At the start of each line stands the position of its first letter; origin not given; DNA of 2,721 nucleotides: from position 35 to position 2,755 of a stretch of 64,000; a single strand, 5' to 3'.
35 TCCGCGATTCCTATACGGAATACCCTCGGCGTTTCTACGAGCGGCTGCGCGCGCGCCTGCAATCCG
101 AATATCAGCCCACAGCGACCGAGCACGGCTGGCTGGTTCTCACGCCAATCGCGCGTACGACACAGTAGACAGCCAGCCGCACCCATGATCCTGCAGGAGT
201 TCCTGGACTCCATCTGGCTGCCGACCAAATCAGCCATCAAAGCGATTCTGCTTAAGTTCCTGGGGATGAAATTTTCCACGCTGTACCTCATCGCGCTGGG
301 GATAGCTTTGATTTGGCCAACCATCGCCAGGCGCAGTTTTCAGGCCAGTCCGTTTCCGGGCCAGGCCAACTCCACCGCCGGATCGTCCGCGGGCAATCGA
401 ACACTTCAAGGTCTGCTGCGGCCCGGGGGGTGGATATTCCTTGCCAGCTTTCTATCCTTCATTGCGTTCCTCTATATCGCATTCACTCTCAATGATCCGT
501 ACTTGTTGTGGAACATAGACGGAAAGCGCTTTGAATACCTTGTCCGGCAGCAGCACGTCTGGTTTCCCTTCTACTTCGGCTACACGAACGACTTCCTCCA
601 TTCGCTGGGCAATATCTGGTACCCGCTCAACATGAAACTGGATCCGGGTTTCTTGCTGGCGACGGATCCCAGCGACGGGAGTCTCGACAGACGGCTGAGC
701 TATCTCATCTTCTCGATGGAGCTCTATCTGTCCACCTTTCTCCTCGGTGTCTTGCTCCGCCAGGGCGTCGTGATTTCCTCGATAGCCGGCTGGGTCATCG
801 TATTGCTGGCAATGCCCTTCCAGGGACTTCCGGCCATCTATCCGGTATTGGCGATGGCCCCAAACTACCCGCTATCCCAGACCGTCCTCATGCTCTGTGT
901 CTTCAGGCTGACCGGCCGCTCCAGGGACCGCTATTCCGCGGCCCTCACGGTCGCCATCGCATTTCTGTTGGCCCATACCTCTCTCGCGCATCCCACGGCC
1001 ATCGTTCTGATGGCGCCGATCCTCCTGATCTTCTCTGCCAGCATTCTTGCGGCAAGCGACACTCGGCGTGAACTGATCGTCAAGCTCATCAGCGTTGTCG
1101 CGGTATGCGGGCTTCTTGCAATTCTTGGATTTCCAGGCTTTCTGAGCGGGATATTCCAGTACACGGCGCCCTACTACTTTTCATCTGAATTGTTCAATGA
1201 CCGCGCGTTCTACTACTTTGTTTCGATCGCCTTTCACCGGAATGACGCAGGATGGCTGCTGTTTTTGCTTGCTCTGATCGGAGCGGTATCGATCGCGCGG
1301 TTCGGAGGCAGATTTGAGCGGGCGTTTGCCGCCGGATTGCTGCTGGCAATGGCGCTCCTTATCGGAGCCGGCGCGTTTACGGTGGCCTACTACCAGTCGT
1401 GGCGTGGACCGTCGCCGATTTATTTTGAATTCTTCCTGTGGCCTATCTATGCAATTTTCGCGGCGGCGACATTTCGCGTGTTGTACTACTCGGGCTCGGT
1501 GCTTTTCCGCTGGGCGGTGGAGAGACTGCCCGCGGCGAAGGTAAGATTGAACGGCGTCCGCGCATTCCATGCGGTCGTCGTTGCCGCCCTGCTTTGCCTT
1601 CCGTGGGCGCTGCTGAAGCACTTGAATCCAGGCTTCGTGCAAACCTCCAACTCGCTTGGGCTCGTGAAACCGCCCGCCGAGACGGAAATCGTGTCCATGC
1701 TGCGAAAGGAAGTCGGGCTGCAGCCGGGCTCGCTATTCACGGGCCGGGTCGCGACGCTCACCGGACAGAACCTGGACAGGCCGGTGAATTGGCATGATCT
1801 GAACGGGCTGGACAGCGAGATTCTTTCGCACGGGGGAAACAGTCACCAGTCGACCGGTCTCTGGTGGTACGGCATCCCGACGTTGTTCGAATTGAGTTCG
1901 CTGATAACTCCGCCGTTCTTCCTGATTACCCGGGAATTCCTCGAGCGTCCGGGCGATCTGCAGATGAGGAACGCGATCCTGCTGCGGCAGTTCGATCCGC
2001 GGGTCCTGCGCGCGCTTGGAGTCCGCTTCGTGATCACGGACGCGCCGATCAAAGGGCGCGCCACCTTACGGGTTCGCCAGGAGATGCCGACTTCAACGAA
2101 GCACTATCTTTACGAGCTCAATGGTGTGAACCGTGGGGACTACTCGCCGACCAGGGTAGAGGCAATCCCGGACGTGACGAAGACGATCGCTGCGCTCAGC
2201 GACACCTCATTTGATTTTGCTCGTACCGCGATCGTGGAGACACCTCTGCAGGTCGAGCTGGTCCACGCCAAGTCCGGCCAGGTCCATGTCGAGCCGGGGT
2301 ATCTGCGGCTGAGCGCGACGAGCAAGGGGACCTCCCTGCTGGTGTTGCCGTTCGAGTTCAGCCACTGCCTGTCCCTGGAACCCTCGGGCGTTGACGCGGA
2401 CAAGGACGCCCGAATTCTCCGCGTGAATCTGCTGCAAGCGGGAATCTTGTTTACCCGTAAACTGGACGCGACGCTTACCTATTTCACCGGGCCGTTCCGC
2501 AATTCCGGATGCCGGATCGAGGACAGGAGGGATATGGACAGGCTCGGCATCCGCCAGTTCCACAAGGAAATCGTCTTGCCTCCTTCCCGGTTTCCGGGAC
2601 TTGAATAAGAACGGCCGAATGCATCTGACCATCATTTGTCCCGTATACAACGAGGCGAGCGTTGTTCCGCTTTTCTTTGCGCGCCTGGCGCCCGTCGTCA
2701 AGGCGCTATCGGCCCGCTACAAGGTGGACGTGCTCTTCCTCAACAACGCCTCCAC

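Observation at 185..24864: Three paralogous ~730-810 aa polytopic membrane proteins with a shared, unassigned C-terminal domain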

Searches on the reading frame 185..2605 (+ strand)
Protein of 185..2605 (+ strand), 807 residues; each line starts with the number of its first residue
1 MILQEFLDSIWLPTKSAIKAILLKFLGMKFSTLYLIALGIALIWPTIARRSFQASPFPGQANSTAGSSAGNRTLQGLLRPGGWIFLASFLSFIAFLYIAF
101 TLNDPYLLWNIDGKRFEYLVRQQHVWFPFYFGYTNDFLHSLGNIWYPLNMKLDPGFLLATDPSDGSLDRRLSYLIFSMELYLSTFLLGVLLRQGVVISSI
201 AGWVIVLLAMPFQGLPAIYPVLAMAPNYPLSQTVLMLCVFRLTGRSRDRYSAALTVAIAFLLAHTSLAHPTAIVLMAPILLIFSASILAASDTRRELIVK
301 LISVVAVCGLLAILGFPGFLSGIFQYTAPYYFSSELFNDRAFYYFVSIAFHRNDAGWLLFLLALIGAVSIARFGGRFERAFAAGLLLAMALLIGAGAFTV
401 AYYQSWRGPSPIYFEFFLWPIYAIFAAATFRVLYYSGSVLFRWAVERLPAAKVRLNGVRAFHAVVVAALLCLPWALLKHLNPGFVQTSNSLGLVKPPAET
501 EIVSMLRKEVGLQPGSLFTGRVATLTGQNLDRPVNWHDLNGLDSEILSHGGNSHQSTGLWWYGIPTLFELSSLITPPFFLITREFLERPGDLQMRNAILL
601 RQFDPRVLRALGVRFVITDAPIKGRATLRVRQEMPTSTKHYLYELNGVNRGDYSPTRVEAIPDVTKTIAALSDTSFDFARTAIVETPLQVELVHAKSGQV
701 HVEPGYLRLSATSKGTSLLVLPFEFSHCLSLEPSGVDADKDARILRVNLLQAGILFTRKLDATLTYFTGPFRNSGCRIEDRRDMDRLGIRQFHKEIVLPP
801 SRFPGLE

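Call 8: search_protein_families(library=pfam, proteins=[window:185-2605:+], max_evalue=1)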
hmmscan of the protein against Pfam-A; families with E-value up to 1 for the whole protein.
window:185-2605:+ (807 aa): 1 family
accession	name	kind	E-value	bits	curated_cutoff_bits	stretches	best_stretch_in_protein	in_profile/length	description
PF20176.3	DUF6541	-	0.21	10.2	29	1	216-474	234-487/646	Family of unknown function (DUF6541)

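Call 11: search_protein_families(library=ncbifam, proteins=[window:185-2605:+], max_evalue=0.01)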
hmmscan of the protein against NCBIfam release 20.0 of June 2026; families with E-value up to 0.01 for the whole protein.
window:185-2605:+ (807 aa): 0 families

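Call 12: search_solved_structures(query=A1, max_evalue=10)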
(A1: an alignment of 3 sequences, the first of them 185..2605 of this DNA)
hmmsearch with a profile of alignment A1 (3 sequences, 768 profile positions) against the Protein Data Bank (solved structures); distinct sequences matched with E-value up to 10: 8.
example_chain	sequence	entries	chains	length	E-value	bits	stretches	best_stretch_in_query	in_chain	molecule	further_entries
5xy3_h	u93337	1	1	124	0.035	16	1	594-664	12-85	Ribosomal protein L29, putative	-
4xzu_M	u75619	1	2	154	0.23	13.3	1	53-104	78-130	Coagulation factor VIII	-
3hnb_M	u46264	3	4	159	0.24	13.2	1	53-104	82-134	Coagulation factor VIII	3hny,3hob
4ki5_M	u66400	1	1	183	0.31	12.9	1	54-104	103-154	Coagulation factor VIII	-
1iqd_C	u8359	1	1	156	0.48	12.3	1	53-104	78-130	HUMAN FACTOR VIII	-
1d7p_M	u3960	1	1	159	0.49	12.2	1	53-104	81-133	COAGULATION FACTOR VIII PRECURSOR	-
9d5d_M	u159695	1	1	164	0.59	12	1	65-104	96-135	Factor VIIIa light chain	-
4pt6_A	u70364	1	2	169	0.8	11.5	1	65-104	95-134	Coagulation factor VIII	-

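Call 13: find_homologous_proteins(query=A1, max_evalue=0.001)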
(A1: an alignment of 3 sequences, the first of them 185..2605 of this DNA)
Query A1 (3 sequences) (807 aa, profile of the alignment): 16 proteins with E <= 0.001 among 8000 candidates.
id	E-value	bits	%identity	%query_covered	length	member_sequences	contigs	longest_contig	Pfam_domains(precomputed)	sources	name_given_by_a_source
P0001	0.0e+0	1268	100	100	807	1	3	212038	-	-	-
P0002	0.0e+0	1041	79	97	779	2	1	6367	-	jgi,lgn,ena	-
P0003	4.9e-289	980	75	96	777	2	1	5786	-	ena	-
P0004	2.0e-288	977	76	97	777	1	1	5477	-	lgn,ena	-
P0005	4.7e-280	950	73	96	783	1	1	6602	-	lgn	-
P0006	1.0e-266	906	68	95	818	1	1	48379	-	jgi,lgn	jgi:hypothetical protein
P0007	2.1e-261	888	66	97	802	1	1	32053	-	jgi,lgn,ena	-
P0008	1.0e-206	707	75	66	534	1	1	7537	-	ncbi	-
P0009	5.8e-161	556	39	87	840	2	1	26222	-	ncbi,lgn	-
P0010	9.3e-156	539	39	87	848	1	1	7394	-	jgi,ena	-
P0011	2.5e-116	408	34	88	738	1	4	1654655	-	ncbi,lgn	ncbi:MAG: hypothetical protein U1E81_13440 [Xanthobacteraceae bacterium]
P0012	1.4e-110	389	34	86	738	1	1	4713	-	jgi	jgi:hypothetical protein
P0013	4.2e-95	338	32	84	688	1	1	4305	-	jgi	jgi:hypothetical protein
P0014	3.8e-92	328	32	78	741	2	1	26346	-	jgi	-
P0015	3.1e-80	289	30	87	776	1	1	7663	-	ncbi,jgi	jgi:hypothetical protein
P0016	2.4e-21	94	25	28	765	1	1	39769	-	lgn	-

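Call 20: find_encoding_contigs(protein=P0011, flank=10000, max_places=3)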
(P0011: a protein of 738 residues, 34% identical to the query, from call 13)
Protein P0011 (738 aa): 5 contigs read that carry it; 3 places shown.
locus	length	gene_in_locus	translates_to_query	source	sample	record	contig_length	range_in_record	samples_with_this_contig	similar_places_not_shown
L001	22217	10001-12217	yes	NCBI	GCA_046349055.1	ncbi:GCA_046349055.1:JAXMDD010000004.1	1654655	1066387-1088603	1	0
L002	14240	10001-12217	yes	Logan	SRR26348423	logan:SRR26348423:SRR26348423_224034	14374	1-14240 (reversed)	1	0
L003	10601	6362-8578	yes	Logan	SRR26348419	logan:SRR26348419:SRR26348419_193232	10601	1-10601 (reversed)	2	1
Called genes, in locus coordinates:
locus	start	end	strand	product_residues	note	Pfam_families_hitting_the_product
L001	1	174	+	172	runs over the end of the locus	PF00483:NTP_transferase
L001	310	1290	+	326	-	PF01209:Ubie_methyltran, PF13489:Methyltransf_23 (weak), PF13847:Methyltransf_31, PF08241:Methyltransf_11, PF08242:Methyltransf_12, PF13649:Methyltransf_25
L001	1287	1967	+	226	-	PF25084:LbH_EIF2B (weak), PF25087:GMPPB_C (faint), PF14602:Hexapep_2 (faint), PF00132:Hexapep (weak)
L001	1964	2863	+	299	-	-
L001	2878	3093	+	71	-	PF00550:PP-binding (weak)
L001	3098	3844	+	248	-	PF00106:adh_short, PF08659:KR, PF13561:adh_short_C2, PF23441:SDR (weak)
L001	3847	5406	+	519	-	PF00501:AMP-binding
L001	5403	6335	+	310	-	PF00535:Glycos_transf_2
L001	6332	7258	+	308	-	PF00551:Formyl_trans_N, PF02911:Formyl_trans_C (weak)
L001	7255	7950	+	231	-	PF13489:Methyltransf_23 (weak), PF13847:Methyltransf_31 (weak), PF08241:Methyltransf_11, PF08242:Methyltransf_12 (weak), PF13649:Methyltransf_25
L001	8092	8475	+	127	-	-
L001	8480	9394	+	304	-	PF13489:Methyltransf_23, PF08241:Methyltransf_11, PF08242:Methyltransf_12, PF13649:Methyltransf_25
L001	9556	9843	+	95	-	PF01757:Acyl_transf_3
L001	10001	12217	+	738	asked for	-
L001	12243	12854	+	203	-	PF13489:Methyltransf_23, PF00891:Methyltransf_2 (weak), PF13847:Methyltransf_31, PF08241:Methyltransf_11, PF08242:Methyltransf_12, PF13649:Methyltransf_25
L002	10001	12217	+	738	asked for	-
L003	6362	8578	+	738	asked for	-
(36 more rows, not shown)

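Call 21: find_encoding_contigs(protein=P0009, flank=10000, max_places=3)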
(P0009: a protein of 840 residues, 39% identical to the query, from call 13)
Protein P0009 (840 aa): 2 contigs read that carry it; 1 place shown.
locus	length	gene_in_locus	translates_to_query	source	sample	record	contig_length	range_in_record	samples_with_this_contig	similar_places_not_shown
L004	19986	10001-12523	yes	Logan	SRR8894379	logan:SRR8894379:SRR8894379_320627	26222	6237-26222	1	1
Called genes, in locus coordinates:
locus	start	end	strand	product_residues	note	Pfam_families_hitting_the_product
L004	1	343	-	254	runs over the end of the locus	PF00005:ABC_tran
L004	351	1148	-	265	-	PF01061:ABC2_membrane (weak)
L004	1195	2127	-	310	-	PF01370:Epimerase, PF04321:RmlD_sub_bind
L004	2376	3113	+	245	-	PF13489:Methyltransf_23, PF13847:Methyltransf_31 (weak), PF08241:Methyltransf_11, PF08242:Methyltransf_12, PF13649:Methyltransf_25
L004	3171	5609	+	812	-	-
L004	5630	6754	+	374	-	-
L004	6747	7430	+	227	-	-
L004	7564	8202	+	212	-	PF00353:HemolysinCabind (faint)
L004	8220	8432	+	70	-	-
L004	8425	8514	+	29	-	-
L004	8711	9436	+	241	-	PF00132:Hexapep (faint)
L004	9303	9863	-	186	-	-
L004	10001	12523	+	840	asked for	-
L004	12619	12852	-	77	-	-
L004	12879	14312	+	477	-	PF01041:DegT_DnrJ_EryC1, PF00155:Aminotran_1_2 (weak)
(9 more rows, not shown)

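Call 26: find_related_loci(query=A3, collection=genome_contigs, flank=10000)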
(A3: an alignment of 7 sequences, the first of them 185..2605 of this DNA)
Query A3 (807 aa) in genome_contigs; peptide patterns used: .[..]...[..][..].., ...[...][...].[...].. (x = any residue, [..] = any of these).
21 stretches matched a pattern; 2 encode a relative of the query (tblastn E <= 1e-3); 2 distinct loci.
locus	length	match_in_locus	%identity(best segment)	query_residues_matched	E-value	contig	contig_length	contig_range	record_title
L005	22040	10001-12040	33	98-791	1e-93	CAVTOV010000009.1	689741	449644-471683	MAG: uncultured Alphaproteobacteria bacterium isolate MFD06092.bin.1.198 genome assembly, contig: contig_54149, whole ge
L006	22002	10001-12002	33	99-780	5e-80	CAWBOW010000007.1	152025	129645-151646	MAG: uncultured Alphaproteobacteria bacterium isolate MFD09603.bin.2.62 genome assembly, contig: contig_27316, whole gen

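Call 29: search_protein_representatives(alignment_id=A2)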
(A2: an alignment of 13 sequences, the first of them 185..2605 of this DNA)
Query: 13 sequences, 753 profile positions. Proteins with E-value up to 0.001 (for the whole library): 2028; up to 1e-10: 1594; up to 1e-30: 981. The best 150 are listed.
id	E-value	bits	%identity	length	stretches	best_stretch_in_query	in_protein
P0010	1.1e-283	959.6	-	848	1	16-752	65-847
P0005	2.0e-277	938.9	-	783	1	24-753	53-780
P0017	3.7e-248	842.1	-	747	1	30-742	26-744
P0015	1.6e-247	840.0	-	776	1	8-740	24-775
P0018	7.9e-233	791.4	-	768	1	33-748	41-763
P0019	4.4e-227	772.4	-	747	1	37-740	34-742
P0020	3.0e-219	746.5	-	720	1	33-741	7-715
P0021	5.3e-218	742.4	-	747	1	35-740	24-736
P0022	1.7e-217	740.7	-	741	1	31-741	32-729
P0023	6.7e-217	738.8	-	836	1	36-740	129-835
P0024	3.6e-215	733.0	-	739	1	31-749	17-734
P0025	7.6e-214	728.7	-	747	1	35-744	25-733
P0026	5.9e-213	725.7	-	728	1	31-741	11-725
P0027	2.2e-212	723.8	-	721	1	34-736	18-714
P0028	2.8e-211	720.2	-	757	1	35-743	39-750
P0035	2.7e-200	683.8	-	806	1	31-736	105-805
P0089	5.2e-164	563.9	-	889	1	36-742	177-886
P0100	3.9e-161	554.4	-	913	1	30-735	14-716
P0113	2.3e-157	541.9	-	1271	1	23-741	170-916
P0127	8.7e-155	533.4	-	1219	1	30-744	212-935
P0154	8.5e-148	510.3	-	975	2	446-746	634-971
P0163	2.9e-145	501.9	-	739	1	33-741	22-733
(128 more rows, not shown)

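Call 30: search_protein_families(library=pfam, proteins=[P0113, P0127, P0100, P0154, P0089, P0017, P0020, P0035, P0163], max_evalue=0.01)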
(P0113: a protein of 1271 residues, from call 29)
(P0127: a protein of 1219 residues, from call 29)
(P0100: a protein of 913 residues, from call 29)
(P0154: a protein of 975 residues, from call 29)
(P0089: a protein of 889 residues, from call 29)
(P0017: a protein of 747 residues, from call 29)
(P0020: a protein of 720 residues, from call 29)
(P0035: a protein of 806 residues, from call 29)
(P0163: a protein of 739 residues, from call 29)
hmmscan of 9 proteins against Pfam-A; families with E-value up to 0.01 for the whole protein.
P0113 (1271 aa): 2 families
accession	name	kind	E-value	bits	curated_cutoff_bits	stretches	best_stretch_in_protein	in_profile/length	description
PF00754.31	F5_F8_type_C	-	1.5e-06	28.8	28.2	1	960-1056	17-113/127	F5/8 type C domain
PF22633.2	F5_F8_type_C_2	-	3e-05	25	27.8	1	961-1053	3-91/91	NedA-like, galactose-binding domain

P0127 (1219 aa): 3 families
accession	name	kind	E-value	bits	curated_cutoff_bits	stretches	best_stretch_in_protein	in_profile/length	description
PF00754.31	F5_F8_type_C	-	1.3e-12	48.4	28.2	1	978-1082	13-116/127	F5/8 type C domain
PF22633.2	F5_F8_type_C_2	-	4.9e-08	33.9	27.8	1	982-1075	2-91/91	NedA-like, galactose-binding domain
PF24607.1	CBM_AftD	-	0.0012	18.9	27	1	983-1086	23-124/149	Arabinofuranosyltransferase D, third carbohydrate binding module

P0100 (913 aa): 1 family
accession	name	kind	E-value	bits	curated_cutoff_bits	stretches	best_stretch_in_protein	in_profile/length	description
PF00622.36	SPRY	-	0.00041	20.9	26.3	1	762-857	1-92/121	SPRY domain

P0154 (975 aa): 0 families

P0089 (889 aa): 0 families

P0017 (747 aa): 0 families

P0020 (720 aa): 0 families

P0035 (806 aa): 0 families

P0163 (739 aa): 0 families

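Call 31: predict_structure(alignment_id=A2)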
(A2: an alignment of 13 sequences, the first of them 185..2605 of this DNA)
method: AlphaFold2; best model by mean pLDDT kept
length: 807 residues; sequences in the alignment: 13
mean_pLDDT: 73.6   pTM: 0.75
mean pLDDT of the five models: 73.6, 71.5, 71.0, 70.5, 70.0
residues with pLDDT >= 90: 176; 70-90: 375; 50-70: 110; < 50: 146
segments of 3 or more residues with pLDDT < 50: 1-3, 8-79, 130-137, 140-145, 213-226, 340-346, 482-495, 542-553, 801-807
pLDDT, mean of each block of 10 residues (from residue 1): 44 40 41 45 37 28 30 34 80 85 65 68 67 46 56 82 81 86 92 85 79 42 52 92 89 93 84 82 94 93 94 88 84 69 50 67 91 90 92 71 57 74 88 75 70 65 71 72 38 54 89 85 84 76 42 53 72 80 88 78 90 89 88 76 82 79 91 89 88 86 85 91 88 82 91 92 84 86 90 64 40
secondary structure, 60 per line:
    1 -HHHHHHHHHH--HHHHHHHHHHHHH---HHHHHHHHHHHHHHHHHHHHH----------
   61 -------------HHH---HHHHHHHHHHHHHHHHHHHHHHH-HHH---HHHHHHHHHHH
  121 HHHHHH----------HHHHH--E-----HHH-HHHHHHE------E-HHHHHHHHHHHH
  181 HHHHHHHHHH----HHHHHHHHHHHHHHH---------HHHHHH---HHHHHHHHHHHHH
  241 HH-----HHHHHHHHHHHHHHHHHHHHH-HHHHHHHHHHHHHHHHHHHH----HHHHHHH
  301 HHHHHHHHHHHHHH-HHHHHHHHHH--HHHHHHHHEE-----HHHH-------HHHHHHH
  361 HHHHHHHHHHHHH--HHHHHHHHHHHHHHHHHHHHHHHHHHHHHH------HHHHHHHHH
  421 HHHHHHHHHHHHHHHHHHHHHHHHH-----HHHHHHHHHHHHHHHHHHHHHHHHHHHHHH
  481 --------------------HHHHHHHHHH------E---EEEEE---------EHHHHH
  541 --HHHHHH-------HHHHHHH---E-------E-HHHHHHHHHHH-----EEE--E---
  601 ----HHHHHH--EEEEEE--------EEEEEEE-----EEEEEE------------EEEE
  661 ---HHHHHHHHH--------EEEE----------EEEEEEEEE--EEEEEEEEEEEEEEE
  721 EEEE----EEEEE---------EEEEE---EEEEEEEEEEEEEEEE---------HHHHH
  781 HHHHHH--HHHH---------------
elements in order (helices of 4 or more, strands of 3 or more residues): H2-11 H14-26 H30-50 H80-102 H110-126 H137-141 H154-159 H169-190 H195-209 H219-224 H228-242 H248-268 H270-289 H294-314 H316-325 H328-335 H343-346 H354-373 H376-405 H412-445 H451-480 H501-510 E521-525 H536-540 H543-548 H556-562 H576-586 E592-594 H605-610 E613-618 E627-633 E639-644 E657-660 H664-672 E681-684 E695-703 E706-724 E729-733 E743-747 E751-766 H776-786 H789-792

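Call 33: fold_search(model_id=the predicted structure, library=pdb)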
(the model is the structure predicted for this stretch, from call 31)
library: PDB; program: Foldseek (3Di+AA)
matches with E <= 10: 143; with E <= 0.001: 4
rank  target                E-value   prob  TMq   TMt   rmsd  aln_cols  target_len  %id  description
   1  6wby                  5.0e-05  1.00  0.36  0.25  21.6       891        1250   12  Single-Particle Cryo-EM Structure of Arabinofuranosyltransferase AftD from Mycobacteria, Mutant R1389S Class 2 (released 2020-05-13)
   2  6w98_A                5.8e-05  1.00  0.36  0.25  20.6       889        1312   12  Single-Particle Cryo-EM Structure of Arabinofuranosyltransferase AftD from Mycobacteria (released 2020-05-13)
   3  8if8_C                3.1e-04  1.00  0.36  0.45   8.3       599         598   12  Arabinosyltransferase AftA (released 2023-05-31)
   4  8age_A                3.6e-04  1.00  0.28  0.34  12.9       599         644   12  Structure of yeast oligosaccharylransferase complex with acceptor peptide bound (released 2022-12-07)
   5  7zli_A                3.3e-03  1.00  0.33  0.38  11.7       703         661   10  Cryo-EM structure of C-mannosyltransferase CeDPY19, in complex with Dol25-P-Man and bound to CMT2-Fab and anti-Fab nan (released 2023-01-11)
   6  7zlh_A                1.6e-02  0.94  0.29  0.34  11.5       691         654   11  Cryo-EM structure of C-mannosyltransferase CeDPY19, in apo state, bound to CMT2-Fab and anti-Fab nanobody (released 2023-01-11)
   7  7zlg_A                3.3e-02  0.94  0.31  0.37  10.3       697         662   10  Cryo-EM structure of C-mannosyltransferase CeDPY19, in complex with acceptor peptide and bound to CMT2-Fab and anti-Fa (released 2023-01-11)
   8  9dlh                  6.2e-02  0.89  0.25  0.31  10.9       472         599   13  donor substrate analog-bound AftB (released 2025-06-25)
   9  8vzo_A                3.0e-01  0.08  0.08  0.13  24.2       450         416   11  Cryo-EM structure of FLVCR2 in the outward-facing state with choline bound (released 2024-05-01)
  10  9udv_A                5.0e-01  0.08  0.11  0.16  23.9       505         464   11  Cryo-EM structure of the human G6P transporter SLC37A2 in the presence of G6P with an asymmetric conformation. (released 2025-11-05)
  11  7n98                  6.0e-01  0.07  0.08  0.12  25.2       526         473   12  Cryo-EM structure of MFSD2A (released 2021-08-04)
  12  8e9i_L                6.0e-01  0.07  0.09  0.11  23.5       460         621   15  Mycobacterial respiratory complex I, semi-inserted quinone (released 2022-10-12)
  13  9uap_A                6.3e-01  0.06  0.07  0.12  27.0       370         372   14  cryo-EM structure of ligand-free active-state M1 muscarinic acetylcholine receptor with alpha5 helix of G11 protein co (released 2025-10-29)
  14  9ucm_A                6.3e-01  0.06  0.09  0.14  26.0       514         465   12  Cryo-EM structure of the human G6P transporter SLC37A2 in the apo state with a symmetric ER luminal-open conformation. (released 2025-11-05)
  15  5c65_A                8.6e-01  0.05  0.10  0.14  20.9       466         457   14  Structure of the human glucose transporter GLUT3 / SLC2A3 (released 2015-07-08)
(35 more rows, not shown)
